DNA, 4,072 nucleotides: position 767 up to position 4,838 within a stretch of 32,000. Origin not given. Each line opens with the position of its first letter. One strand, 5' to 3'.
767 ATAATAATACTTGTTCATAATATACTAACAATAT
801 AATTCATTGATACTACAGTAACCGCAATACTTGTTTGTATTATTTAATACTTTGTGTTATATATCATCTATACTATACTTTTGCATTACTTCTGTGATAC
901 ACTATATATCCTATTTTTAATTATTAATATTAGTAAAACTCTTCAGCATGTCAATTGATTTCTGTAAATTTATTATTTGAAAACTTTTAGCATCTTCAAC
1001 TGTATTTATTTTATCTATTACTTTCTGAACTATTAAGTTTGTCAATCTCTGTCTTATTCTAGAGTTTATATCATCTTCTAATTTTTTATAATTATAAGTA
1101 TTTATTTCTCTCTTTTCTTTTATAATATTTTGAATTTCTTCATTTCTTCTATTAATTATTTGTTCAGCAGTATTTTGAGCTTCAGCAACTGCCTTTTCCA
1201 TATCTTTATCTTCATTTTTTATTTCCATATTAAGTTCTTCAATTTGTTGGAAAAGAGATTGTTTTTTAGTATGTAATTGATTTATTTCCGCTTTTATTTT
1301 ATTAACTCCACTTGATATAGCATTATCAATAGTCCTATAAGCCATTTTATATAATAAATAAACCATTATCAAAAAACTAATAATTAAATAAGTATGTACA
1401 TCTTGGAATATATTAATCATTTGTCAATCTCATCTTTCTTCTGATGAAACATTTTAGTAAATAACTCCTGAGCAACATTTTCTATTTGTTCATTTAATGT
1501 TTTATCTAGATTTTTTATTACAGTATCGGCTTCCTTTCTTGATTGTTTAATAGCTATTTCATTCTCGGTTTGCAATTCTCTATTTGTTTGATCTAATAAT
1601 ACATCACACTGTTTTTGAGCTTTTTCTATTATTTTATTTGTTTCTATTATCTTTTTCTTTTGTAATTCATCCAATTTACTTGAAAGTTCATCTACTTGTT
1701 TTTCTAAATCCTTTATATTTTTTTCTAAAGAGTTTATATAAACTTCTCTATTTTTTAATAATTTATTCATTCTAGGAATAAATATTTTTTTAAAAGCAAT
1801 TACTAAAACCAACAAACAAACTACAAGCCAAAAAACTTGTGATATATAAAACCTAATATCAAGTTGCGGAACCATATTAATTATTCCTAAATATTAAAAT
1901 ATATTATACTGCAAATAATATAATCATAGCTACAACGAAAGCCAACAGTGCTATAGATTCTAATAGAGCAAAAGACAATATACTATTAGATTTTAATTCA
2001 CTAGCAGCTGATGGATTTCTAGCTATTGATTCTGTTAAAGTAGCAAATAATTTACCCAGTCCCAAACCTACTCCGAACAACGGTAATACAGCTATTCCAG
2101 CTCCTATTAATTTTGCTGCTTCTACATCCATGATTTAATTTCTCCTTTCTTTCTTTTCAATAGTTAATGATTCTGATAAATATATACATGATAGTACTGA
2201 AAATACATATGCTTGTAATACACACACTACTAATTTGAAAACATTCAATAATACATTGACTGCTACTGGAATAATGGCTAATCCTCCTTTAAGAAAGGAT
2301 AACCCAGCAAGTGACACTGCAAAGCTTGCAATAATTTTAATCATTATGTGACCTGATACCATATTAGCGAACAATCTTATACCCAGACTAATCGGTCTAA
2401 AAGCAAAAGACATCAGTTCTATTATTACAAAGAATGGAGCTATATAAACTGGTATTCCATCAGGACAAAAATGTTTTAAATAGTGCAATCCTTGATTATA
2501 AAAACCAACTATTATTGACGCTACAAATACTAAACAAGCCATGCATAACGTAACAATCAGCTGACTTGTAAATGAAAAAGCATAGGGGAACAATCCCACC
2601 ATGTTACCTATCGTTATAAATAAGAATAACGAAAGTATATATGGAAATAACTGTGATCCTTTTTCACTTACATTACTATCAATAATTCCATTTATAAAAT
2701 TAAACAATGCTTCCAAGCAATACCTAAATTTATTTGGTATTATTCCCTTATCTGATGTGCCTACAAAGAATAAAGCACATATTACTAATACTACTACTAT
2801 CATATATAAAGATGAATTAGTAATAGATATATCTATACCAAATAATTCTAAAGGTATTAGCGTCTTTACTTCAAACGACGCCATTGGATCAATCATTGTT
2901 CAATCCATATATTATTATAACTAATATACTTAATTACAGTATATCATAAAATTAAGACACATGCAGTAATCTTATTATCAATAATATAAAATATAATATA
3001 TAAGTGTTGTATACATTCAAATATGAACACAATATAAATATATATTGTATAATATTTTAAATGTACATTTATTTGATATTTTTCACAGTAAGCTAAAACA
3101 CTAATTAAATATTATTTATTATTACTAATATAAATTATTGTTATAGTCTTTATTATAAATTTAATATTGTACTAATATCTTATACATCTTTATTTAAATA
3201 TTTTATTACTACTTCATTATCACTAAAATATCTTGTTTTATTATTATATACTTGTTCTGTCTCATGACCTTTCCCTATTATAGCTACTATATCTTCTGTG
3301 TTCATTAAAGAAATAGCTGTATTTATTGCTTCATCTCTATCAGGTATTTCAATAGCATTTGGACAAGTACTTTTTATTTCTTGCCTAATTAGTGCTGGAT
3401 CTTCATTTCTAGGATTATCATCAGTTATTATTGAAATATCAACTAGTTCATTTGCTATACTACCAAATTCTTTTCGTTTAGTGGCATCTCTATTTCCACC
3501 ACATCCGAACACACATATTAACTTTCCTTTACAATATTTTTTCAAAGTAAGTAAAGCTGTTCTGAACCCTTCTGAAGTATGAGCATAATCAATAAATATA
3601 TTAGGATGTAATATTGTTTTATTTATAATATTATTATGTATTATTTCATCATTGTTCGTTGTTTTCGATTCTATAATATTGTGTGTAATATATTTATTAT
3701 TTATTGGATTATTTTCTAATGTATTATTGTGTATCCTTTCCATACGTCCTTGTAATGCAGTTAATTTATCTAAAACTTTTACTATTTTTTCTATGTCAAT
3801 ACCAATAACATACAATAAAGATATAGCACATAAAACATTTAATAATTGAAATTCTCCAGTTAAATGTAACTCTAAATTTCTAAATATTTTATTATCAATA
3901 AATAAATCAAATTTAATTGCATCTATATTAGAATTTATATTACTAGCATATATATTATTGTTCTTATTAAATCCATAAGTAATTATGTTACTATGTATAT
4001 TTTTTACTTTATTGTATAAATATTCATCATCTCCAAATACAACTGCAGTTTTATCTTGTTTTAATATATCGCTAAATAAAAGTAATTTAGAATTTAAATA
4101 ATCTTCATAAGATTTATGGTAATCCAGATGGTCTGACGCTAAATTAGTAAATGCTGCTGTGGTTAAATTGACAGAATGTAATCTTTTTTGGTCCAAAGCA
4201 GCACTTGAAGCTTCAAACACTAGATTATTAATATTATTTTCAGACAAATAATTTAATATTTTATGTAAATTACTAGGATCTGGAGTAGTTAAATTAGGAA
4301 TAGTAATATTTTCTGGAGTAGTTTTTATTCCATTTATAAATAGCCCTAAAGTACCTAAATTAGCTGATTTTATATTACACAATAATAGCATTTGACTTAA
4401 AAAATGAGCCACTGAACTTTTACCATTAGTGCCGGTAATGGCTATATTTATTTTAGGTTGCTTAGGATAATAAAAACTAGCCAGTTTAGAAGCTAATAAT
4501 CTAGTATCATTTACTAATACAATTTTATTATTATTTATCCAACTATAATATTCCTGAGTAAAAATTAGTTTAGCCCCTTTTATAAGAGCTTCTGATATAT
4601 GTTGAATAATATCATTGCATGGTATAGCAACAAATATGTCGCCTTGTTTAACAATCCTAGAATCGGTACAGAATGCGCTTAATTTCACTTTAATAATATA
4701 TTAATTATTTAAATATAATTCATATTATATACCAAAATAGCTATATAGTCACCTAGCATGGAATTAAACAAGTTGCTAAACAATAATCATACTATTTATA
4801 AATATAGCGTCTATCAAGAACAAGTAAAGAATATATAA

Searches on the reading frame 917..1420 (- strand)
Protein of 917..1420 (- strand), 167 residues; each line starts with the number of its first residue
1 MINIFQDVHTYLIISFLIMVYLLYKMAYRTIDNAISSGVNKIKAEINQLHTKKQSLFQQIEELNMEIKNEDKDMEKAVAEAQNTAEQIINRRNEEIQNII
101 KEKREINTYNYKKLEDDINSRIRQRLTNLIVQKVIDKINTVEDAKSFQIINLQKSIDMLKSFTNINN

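Call 70: search_protein_families(library=pfam, proteins=[window:917-1420:-], max_evalue=0.001)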
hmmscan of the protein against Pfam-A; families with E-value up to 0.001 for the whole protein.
window:917-1420:- (167 aa): 2 families
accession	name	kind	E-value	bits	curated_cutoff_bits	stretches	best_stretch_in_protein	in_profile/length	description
PF00430.23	ATP-synt_B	-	2e-07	31.6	28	1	11-135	4-128/132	ATP synthase B/B' CF(0)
PF05405.19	Mt_ATP-synt_B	-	6.1e-06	26.4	21.7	1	10-160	17-163/163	Mitochondrial ATP synthase B chain precursor (ATP-synt_B)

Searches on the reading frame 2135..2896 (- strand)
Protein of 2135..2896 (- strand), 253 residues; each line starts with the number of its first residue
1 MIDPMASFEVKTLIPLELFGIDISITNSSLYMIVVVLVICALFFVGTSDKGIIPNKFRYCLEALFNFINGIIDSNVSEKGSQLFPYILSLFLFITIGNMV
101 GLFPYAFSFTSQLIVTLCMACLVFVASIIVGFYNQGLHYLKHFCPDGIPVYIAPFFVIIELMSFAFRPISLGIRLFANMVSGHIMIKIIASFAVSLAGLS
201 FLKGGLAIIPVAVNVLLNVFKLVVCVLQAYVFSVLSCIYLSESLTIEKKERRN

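Call 70: search_protein_families(library=pfam, proteins=[window:2135-2896:-], max_evalue=0.001)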
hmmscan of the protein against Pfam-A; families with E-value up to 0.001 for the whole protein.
window:2135-2896:- (253 aa): 1 family
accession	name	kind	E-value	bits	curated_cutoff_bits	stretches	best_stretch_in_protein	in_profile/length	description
PF00119.25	ATP-synt_A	-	2e-58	198.3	33.9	1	30-241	2-217/217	ATP synthase A chain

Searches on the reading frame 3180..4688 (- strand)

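Call 70: search_protein_families(library=pfam, proteins=[window:3180-4688:-], max_evalue=0.001)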
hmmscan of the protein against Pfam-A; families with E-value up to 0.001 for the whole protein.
window:3180-4688:- (502 aa): 2 families
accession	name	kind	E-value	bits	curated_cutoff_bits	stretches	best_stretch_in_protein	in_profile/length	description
PF08245.18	Mur_ligase_M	-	2.2e-44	152.2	24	1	84-291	1-199/200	Mur ligase middle domain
PF02875.26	Mur_ligase_C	-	1.7e-27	97.2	28.4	1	363-474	13-127/127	Mur ligase, glutamate ligase domain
